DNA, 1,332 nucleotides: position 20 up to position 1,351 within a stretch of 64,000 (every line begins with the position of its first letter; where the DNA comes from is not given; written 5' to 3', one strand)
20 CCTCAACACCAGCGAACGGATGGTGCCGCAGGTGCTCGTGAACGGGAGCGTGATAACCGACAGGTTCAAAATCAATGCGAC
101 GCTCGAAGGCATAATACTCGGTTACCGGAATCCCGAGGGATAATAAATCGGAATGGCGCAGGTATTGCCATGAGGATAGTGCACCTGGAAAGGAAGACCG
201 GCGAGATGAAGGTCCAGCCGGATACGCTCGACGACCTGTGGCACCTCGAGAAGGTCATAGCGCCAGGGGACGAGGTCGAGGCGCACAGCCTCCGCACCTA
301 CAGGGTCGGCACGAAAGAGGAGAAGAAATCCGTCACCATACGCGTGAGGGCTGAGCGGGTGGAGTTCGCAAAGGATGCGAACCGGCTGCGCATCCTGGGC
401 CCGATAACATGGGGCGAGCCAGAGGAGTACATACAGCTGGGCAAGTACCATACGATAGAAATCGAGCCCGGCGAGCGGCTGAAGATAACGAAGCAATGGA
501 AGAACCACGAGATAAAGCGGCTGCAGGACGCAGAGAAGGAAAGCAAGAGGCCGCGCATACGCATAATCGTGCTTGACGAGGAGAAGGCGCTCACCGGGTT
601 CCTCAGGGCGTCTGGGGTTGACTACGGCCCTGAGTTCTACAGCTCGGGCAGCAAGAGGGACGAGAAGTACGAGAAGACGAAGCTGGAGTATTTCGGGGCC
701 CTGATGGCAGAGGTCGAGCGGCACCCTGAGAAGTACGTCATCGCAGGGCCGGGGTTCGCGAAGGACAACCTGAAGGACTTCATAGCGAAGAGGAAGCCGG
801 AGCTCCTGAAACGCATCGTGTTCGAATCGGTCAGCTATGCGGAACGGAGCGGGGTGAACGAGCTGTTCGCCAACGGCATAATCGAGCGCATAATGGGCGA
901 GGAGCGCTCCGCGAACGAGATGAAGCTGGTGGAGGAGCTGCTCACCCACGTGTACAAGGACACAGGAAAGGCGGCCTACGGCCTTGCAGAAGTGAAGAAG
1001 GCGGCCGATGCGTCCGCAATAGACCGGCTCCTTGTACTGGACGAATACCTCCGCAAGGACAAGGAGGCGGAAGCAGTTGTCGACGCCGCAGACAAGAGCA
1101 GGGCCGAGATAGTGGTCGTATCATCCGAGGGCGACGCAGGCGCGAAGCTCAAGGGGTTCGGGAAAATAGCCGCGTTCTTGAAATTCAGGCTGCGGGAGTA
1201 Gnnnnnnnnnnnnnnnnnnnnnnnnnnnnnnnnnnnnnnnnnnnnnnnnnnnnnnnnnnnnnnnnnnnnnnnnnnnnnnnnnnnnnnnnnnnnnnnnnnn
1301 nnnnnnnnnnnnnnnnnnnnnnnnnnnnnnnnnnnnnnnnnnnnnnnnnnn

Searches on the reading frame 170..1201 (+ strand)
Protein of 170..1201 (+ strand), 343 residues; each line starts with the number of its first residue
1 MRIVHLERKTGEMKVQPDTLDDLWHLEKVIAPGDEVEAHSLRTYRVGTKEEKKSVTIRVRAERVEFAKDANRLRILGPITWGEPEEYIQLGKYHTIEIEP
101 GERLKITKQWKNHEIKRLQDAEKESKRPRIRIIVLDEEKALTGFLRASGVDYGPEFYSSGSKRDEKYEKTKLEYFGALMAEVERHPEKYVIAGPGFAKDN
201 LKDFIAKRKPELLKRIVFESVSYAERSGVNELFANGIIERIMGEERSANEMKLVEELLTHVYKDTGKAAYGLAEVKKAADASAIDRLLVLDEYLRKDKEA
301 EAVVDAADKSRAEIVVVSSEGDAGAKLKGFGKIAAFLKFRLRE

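Call 37: search_protein_families(library=pfam, proteins=[window:170-1201:+], max_evalue=0.001)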
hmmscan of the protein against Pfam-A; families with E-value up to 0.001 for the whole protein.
window:170-1201:+ (343 aa): 3 families
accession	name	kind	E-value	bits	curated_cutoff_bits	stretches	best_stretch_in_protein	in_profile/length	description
PF03463.20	eRF1_1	-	5.2e-27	94.7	23.8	1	7-121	10-122/123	eRF1 domain 1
PF03465.20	eRF1_3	-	1e-20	74.6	25.8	1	248-341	2-106/106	eRF1 domain 3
PF03464.20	eRF1_2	-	0.00017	22.4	27.1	0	173-235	56-126/133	eRF1 domain 2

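Call 69: find_encoding_contigs(protein=window:170-1201:+, flank=10000, max_places=1)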
Protein window:170-1201:+ (343 aa): 1 contig read that carries it; 1 place shown.
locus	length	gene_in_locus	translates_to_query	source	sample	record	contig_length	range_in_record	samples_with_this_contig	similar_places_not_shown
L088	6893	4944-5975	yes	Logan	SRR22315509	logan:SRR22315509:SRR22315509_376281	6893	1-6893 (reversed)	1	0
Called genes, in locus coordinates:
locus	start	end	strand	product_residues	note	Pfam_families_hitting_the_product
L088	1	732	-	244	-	?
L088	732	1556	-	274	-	-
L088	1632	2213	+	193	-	PF01914:MarC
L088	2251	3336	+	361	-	PF06849:DUF1246, PF06973:DUF1297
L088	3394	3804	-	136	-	PF01842:ACT (weak)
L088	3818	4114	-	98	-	-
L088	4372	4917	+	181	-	-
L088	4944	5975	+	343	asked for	PF26356:Pelota_N, PF03465:eRF1_3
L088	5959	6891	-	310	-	?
